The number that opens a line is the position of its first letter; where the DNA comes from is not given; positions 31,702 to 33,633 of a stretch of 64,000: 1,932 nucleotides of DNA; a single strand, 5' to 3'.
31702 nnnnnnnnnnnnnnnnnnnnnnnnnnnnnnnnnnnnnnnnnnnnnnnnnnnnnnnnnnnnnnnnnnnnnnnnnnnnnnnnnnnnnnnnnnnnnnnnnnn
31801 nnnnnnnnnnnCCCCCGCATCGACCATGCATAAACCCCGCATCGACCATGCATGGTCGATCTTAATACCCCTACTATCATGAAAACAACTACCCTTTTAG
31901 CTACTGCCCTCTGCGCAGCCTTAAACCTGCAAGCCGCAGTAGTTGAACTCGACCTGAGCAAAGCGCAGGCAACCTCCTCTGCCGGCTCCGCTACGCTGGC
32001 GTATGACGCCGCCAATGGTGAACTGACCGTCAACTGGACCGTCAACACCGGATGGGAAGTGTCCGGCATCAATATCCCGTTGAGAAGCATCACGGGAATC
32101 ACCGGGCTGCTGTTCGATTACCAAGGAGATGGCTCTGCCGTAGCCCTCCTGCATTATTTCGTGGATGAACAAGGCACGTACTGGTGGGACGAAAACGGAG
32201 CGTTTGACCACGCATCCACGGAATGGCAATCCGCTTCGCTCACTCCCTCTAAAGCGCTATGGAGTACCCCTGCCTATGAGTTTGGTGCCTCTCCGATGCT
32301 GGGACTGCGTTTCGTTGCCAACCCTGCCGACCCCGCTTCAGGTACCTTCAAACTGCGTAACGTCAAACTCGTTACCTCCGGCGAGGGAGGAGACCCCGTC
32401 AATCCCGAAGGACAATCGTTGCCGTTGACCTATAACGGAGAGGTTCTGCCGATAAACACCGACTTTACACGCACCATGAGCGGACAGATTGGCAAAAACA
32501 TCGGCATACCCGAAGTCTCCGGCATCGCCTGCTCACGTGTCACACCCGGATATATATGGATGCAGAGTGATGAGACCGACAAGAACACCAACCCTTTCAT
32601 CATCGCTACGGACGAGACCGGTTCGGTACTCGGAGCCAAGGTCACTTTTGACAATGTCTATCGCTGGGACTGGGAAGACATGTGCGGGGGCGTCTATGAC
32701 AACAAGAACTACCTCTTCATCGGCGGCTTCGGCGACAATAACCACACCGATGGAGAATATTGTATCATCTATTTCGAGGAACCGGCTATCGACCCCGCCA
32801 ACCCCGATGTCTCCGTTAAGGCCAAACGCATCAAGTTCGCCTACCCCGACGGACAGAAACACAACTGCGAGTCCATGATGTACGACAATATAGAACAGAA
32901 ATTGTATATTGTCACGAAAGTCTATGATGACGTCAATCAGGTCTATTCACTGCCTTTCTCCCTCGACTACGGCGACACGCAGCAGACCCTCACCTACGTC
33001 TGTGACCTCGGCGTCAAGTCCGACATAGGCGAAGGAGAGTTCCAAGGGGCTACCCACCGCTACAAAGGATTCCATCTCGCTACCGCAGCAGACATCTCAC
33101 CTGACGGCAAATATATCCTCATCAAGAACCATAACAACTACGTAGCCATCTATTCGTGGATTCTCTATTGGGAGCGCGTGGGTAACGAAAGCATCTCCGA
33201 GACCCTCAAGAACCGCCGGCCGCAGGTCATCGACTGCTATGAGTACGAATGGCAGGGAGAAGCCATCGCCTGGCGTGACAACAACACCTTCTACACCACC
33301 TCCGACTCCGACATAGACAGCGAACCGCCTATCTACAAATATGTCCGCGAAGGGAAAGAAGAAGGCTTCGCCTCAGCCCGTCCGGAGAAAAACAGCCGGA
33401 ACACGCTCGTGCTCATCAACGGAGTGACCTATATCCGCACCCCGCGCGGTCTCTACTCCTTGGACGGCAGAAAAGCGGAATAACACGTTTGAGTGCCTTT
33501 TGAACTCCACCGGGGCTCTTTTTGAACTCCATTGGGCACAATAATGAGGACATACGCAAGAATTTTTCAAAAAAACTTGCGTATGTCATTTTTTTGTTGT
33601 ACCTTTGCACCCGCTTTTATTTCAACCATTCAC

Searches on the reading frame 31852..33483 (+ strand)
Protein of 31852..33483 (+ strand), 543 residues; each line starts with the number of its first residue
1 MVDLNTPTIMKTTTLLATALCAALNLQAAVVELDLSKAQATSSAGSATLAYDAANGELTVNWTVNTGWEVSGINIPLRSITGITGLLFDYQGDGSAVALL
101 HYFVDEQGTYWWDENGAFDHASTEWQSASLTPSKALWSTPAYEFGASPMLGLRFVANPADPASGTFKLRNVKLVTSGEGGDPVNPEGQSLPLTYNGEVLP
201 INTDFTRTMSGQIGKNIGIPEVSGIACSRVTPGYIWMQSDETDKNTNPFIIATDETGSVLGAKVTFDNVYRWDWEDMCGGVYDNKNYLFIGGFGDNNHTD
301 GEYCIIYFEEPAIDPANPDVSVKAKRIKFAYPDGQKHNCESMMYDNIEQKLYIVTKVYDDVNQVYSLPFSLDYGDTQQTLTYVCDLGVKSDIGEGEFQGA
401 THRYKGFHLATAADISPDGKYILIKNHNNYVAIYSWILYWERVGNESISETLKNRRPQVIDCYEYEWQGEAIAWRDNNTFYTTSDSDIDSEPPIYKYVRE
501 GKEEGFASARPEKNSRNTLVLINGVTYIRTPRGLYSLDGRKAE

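Call 9: search_protein_families(library=pfam, proteins=[window:31852-33483:+], max_evalue=0.001)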
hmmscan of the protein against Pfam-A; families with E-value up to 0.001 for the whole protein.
window:31852-33483:+ (543 aa): 0 families

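Call 19: search_protein_families(library=pfam, proteins=[window:31852-33483:+], max_evalue=0.1)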
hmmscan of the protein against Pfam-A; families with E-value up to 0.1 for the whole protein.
window:31852-33483:+ (543 aa): 0 families

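Call 22: search_protein_families(library=ncbifam, proteins=[window:31852-33483:+], max_evalue=0.001)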
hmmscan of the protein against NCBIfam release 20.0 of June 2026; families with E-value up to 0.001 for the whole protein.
window:31852-33483:+ (543 aa): 0 families

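Call 66: search_solved_structures(query=window:31852-33483:+, max_evalue=1)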
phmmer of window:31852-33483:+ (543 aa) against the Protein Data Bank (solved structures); distinct sequences matched with E-value up to 1: 2.
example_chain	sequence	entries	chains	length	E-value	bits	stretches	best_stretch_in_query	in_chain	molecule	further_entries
6r8f_B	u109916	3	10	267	0.17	13.7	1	383-467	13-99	BRISC complex subunit Abraxas 2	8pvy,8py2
6h3c_A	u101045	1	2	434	0.34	12.7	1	394-467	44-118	BRISC complex subunit Abraxas 2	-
